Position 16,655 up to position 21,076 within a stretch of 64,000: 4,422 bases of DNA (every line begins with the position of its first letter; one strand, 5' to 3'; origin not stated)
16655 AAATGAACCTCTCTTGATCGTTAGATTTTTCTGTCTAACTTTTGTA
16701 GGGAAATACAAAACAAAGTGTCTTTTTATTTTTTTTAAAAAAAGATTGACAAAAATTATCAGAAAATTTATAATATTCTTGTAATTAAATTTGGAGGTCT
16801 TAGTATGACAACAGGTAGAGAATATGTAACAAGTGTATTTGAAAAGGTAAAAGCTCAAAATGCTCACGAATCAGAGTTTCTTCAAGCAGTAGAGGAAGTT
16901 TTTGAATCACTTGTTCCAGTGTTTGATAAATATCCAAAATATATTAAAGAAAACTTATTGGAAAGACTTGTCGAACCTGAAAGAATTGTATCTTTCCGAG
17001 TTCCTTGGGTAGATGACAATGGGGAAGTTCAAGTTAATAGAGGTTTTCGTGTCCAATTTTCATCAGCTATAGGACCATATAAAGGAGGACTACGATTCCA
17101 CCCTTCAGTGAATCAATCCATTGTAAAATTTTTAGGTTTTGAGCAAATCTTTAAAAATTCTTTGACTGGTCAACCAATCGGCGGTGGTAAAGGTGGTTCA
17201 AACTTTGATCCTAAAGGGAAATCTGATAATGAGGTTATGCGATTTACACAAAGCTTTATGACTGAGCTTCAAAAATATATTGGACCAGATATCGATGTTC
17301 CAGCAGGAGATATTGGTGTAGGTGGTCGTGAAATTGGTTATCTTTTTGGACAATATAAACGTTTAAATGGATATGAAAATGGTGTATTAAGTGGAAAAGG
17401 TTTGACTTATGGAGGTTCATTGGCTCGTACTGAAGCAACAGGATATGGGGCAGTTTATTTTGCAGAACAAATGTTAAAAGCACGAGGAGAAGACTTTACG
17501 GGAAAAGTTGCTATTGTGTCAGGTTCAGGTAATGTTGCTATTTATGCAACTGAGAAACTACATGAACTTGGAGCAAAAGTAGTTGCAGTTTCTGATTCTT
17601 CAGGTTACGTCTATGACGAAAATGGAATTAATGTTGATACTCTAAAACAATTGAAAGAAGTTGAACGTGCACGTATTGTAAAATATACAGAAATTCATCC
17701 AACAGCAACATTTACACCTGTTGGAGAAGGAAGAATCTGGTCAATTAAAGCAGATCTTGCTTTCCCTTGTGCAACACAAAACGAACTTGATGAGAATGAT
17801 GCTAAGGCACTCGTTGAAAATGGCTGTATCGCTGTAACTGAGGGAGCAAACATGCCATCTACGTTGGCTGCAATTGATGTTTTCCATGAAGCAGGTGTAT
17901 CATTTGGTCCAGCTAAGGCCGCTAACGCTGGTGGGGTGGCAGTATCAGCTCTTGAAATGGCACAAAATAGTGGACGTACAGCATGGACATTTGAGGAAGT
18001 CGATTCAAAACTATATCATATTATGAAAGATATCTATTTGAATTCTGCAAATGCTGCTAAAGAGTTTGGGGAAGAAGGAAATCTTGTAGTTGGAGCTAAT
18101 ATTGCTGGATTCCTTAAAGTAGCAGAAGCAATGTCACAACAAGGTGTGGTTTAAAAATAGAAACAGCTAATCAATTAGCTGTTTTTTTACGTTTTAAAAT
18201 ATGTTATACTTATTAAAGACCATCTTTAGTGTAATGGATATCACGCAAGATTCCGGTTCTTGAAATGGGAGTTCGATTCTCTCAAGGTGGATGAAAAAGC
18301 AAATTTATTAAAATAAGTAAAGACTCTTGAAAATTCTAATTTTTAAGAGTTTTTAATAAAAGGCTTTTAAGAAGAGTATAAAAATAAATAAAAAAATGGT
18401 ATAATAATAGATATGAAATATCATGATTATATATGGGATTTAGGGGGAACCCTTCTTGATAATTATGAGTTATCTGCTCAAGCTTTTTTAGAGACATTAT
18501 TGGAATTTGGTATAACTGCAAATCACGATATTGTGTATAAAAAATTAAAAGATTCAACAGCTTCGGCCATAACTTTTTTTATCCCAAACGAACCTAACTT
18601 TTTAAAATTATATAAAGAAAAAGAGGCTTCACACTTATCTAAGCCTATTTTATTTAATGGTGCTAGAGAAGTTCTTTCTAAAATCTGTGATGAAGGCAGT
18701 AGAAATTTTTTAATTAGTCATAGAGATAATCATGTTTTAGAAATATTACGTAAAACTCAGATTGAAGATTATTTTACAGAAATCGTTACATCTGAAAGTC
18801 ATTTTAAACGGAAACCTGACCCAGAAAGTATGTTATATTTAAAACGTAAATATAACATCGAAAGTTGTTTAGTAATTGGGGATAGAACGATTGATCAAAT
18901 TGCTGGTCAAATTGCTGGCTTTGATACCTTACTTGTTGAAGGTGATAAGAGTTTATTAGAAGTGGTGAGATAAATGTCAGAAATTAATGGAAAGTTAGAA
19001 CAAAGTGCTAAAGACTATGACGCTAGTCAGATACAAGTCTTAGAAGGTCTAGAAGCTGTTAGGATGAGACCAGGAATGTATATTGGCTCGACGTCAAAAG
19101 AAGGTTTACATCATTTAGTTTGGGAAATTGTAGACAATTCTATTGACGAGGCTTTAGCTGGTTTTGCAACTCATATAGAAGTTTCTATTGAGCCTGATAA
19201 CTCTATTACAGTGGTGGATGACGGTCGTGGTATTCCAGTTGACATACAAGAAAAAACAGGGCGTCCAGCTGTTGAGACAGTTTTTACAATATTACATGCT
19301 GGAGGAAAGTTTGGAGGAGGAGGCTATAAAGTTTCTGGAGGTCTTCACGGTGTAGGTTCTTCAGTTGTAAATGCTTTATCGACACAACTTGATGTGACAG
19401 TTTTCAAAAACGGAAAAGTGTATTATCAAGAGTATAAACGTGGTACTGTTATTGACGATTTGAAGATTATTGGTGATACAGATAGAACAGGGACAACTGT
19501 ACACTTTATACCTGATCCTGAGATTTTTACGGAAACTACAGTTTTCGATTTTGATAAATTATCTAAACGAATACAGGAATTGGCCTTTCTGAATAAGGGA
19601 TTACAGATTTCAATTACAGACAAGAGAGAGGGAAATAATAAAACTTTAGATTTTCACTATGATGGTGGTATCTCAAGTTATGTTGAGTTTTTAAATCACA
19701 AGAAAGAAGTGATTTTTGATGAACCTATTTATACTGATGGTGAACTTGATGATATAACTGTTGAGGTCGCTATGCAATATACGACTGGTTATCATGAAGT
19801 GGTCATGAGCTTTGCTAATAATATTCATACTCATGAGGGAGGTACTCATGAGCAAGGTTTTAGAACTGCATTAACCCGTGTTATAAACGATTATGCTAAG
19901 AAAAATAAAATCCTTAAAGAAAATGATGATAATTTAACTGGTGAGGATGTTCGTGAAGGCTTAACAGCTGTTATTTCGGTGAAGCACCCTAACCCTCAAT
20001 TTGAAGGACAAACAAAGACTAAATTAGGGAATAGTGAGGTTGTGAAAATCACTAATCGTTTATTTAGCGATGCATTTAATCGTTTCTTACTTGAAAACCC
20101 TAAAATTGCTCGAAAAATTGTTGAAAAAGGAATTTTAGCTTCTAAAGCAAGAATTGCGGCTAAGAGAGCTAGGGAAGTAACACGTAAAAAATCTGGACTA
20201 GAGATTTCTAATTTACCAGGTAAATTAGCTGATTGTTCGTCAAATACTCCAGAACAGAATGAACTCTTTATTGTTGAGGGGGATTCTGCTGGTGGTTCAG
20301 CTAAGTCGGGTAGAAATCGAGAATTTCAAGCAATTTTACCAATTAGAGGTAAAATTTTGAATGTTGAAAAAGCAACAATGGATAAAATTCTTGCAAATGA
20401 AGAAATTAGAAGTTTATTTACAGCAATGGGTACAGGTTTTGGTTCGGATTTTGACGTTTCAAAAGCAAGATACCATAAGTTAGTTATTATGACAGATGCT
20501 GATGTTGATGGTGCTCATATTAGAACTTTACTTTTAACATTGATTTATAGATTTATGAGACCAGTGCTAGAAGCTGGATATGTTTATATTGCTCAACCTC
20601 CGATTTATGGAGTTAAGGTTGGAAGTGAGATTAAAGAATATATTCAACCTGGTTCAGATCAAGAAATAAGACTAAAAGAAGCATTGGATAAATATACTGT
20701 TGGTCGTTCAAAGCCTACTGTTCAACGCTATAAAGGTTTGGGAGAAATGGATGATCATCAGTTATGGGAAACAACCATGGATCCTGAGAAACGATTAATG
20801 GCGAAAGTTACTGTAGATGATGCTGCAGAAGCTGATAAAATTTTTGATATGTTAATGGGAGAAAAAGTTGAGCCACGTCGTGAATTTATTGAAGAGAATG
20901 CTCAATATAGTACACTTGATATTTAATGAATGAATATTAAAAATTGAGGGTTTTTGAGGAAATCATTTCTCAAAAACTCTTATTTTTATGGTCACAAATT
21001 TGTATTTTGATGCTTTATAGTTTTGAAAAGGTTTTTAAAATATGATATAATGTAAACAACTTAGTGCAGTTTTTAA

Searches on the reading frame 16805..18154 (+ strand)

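Call 39: search_protein_families(library=pfam, proteins=[window:16805-18154:+], max_evalue=0.00001)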
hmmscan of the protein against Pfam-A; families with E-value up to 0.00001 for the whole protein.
window:16805-18154:+ (449 aa): 2 families
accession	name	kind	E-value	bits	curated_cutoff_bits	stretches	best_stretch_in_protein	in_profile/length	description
PF00208.27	ELFV_dehydrog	-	6.9e-89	298.1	23.4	1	203-447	1-241/241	Glutamate/Leucine/Phenylalanine/Valine dehydrogenase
PF02812.23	ELFV_dehydrog_N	-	1.7e-53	180.2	25.3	1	58-185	1-128/129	Glu/Leu/Phe/Val dehydrogenase, dimerisation domain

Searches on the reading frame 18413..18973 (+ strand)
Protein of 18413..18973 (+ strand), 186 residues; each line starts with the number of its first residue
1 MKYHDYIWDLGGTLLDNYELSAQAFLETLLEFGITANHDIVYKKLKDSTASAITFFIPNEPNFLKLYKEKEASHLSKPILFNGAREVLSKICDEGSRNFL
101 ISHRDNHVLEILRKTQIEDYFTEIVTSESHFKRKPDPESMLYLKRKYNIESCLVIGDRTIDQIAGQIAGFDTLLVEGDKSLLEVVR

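Call 39: search_protein_families(library=pfam, proteins=[window:18413-18973:+], max_evalue=0.00001)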
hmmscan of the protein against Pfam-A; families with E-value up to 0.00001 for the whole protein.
window:18413-18973:+ (186 aa): 3 families
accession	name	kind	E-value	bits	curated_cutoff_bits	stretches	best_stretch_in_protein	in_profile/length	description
PF13419.12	HAD_2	-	5.6e-23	82.4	23.8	1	6-175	1-178/178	Haloacid dehalogenase-like hydrolase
PF00702.32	Hydrolase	-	1.2e-11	45.8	26.4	1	7-169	5-191/191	haloacid dehalogenase-like hydrolase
PF13242.12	Hydrolase_like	-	9.1e-07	29.1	22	1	133-179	3-52/75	HAD-hyrolase-like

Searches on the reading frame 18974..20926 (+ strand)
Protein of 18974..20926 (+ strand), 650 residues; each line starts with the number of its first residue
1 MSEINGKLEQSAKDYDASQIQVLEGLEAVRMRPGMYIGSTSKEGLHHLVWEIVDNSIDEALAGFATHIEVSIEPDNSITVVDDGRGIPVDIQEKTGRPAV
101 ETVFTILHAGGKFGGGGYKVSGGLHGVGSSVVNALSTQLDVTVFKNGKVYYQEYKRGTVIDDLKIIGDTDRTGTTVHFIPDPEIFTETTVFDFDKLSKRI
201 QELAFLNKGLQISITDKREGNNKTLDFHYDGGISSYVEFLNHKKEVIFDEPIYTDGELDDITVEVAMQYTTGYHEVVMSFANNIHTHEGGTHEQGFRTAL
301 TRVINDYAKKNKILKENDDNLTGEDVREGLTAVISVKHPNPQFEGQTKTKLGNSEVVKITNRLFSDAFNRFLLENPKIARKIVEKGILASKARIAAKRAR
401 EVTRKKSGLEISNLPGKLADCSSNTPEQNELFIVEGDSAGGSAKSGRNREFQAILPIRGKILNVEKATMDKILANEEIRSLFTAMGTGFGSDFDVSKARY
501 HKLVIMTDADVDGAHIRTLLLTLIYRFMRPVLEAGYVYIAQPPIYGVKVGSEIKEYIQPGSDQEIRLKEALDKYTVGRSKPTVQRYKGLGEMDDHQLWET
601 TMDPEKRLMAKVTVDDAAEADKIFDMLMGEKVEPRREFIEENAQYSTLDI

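Call 39: search_protein_families(library=pfam, proteins=[window:18974-20926:+], max_evalue=0.00001)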
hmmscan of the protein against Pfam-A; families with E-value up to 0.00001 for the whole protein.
window:18974-20926:+ (650 aa): 4 families
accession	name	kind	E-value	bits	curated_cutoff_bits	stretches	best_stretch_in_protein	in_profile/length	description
PF00204.31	DNA_gyraseB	-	3.8e-66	222.3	27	1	232-401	1-172/173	DNA gyrase B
PF00986.26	DNA_gyraseB_C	-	1.2e-30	105.9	29.8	1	579-640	2-63/63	DNA gyrase B subunit, carboxyl terminus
PF01751.28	Toprim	-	3.1e-18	66.2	23.1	1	430-541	1-95/96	Toprim domain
PF02518.31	HATPase_c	-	1.6e-16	61.1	26.4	1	42-178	3-105/111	Histidine kinase-, DNA gyrase B-, and HSP90-like ATPase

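Call 60: list_cluster_members(proteins=[window:18974-20926:+, window:23420-24796:+, window:29010-30380:+, window:21098-22822:+, window:30761-31579:+, window:35283-37100:+, window:45140-50035:+, window:57888-59090:+, window:63445-63894:+, window:43897-44907:+])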
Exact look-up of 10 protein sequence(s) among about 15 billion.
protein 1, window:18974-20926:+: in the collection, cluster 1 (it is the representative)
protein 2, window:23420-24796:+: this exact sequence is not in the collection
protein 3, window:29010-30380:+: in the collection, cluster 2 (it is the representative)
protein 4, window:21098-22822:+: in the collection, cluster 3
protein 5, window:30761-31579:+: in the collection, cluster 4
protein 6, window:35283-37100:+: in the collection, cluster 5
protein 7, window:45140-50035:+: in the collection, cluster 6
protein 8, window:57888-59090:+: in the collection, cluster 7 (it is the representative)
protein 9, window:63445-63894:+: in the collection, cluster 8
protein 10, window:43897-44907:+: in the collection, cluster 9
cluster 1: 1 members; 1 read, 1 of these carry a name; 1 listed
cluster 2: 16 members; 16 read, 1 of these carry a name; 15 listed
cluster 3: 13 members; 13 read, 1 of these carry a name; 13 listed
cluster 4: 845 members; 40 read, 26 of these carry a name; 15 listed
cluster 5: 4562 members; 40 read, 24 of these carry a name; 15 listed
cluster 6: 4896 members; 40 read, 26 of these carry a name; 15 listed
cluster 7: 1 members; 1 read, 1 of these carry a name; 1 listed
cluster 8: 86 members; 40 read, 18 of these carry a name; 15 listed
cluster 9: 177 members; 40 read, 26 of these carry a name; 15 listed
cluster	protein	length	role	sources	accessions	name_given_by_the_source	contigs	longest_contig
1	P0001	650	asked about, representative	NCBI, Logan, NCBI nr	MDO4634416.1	MAG: DNA topoisomerase (ATP-hydrolyzing) subunit B [Streptococcus sp.] | DNA topoisomerase (ATP-hydrolyzing) subunit B [Streptococcus sp.]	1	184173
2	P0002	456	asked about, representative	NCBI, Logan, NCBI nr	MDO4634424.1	MAG: 23S rRNA (uracil(1939)-C(5))-methyltransferase RlmD [Streptococcus sp.] | 23S rRNA (uracil(1939)-C(5))-methyltransferase RlmD [Streptococcus sp.]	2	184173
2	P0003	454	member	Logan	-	-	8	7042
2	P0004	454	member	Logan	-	-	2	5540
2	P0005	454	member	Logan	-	-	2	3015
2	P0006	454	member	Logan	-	-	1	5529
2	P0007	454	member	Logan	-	-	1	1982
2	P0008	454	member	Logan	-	-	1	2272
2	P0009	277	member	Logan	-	-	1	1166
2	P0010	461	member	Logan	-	-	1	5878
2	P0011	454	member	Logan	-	-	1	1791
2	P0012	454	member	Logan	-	-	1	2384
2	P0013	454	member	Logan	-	-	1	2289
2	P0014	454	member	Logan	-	-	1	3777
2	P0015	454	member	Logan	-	-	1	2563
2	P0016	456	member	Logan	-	-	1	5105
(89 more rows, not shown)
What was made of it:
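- Relatives are named in S. suis, S. agalactiae, S. pluranimalium and E. faecium (call 60). The source is a MAG (call 60).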

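Call 62: find_encoding_contigs(protein=P0003, flank=10000, max_places=6)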
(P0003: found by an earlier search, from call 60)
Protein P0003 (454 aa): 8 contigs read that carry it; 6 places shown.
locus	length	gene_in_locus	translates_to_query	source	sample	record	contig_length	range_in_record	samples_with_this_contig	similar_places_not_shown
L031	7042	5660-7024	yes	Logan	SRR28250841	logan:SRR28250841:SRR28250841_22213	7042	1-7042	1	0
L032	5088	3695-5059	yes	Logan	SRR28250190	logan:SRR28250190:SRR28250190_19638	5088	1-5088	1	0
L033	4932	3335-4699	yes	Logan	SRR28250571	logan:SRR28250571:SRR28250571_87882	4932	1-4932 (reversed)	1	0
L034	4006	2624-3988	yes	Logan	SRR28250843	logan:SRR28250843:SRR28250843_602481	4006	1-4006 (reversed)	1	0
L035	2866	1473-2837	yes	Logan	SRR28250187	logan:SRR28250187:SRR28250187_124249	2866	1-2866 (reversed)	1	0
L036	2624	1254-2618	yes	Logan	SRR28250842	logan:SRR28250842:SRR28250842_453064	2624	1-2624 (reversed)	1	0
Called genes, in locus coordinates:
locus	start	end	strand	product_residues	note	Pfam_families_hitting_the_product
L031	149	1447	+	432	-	PF03952:Enolase_N, PF00113:Enolase_C, PF13378:MR_MLE_C (weak), PF07476:MAAL_C (weak)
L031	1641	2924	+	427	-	PF00275:EPSP_synthase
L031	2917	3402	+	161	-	PF13238:AAA_18, PF01202:SKI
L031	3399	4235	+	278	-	PF00800:PDT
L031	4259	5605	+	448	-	PF03816:LytR_cpsA_psr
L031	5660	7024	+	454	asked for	PF01938:TRAM, PF13649:Methyltransf_25 (faint), PF05958:tRNA_U5-meth_tr, PF02475:TRM5-TYW2_MTfase (faint), PF09445:Methyltransf_15 (weak), PF13847:Methyltransf_31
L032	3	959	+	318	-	?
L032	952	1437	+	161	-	PF13238:AAA_18, PF01202:SKI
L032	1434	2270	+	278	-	PF00800:PDT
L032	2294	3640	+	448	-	PF03816:LytR_cpsA_psr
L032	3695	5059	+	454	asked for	PF01938:TRAM, PF13649:Methyltransf_25 (faint), PF05958:tRNA_U5-meth_tr, PF02475:TRM5-TYW2_MTfase (faint), PF09445:Methyltransf_15 (weak), PF13847:Methyltransf_31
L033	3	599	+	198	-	?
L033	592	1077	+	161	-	PF13238:AAA_18, PF01202:SKI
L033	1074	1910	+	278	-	PF00800:PDT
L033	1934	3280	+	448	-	PF03816:LytR_cpsA_psr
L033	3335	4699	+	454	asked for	PF01938:TRAM, PF13649:Methyltransf_25 (faint), PF05958:tRNA_U5-meth_tr, PF02475:TRM5-TYW2_MTfase (faint), PF09445:Methyltransf_15 (weak), PF13847:Methyltransf_31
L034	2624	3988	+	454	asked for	PF01938:TRAM, PF13649:Methyltransf_25 (faint), PF05958:tRNA_U5-meth_tr, PF02475:TRM5-TYW2_MTfase (faint), PF09445:Methyltransf_15 (weak), PF13847:Methyltransf_31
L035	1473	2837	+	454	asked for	PF01938:TRAM, PF13649:Methyltransf_25 (faint), PF05958:tRNA_U5-meth_tr, PF02475:TRM5-TYW2_MTfase (faint), PF09445:Methyltransf_15 (weak), PF13847:Methyltransf_31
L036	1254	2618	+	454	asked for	PF01938:TRAM, PF13649:Methyltransf_25 (faint), PF05958:tRNA_U5-meth_tr, PF02475:TRM5-TYW2_MTfase (faint), PF09445:Methyltransf_15 (weak), PF13847:Methyltransf_31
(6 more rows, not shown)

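Call 68: find_encoding_contigs(protein=P0016, flank=10000, max_places=3)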
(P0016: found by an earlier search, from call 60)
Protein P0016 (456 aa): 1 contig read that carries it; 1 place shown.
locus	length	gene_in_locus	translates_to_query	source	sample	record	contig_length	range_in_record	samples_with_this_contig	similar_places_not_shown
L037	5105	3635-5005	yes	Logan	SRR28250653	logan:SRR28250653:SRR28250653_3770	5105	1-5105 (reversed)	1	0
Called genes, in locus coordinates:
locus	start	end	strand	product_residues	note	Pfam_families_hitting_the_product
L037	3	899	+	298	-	?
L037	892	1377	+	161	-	PF13238:AAA_18, PF01202:SKI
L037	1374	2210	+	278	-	PF00800:PDT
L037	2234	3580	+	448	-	PF03816:LytR_cpsA_psr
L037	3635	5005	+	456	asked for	PF01938:TRAM, PF13649:Methyltransf_25 (faint), PF05958:tRNA_U5-meth_tr, PF02475:TRM5-TYW2_MTfase (faint), PF09445:Methyltransf_15 (weak), PF13847:Methyltransf_31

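Call 69: find_encoding_contigs(protein=P0010, flank=10000, max_places=3)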
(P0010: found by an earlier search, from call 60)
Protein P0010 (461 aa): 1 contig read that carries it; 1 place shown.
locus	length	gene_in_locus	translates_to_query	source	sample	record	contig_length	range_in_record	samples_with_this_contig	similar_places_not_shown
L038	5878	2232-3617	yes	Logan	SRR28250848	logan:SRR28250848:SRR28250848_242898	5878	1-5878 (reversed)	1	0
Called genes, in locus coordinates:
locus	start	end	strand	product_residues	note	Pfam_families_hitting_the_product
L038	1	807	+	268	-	?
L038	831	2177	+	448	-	PF03816:LytR_cpsA_psr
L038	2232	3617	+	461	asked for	PF01938:TRAM, PF13649:Methyltransf_25 (faint), PF05958:tRNA_U5-meth_tr, PF02475:TRM5-TYW2_MTfase (faint), PF09445:Methyltransf_15 (weak), PF13847:Methyltransf_31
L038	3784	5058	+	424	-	PF03235:GmrSD_N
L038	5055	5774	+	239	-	-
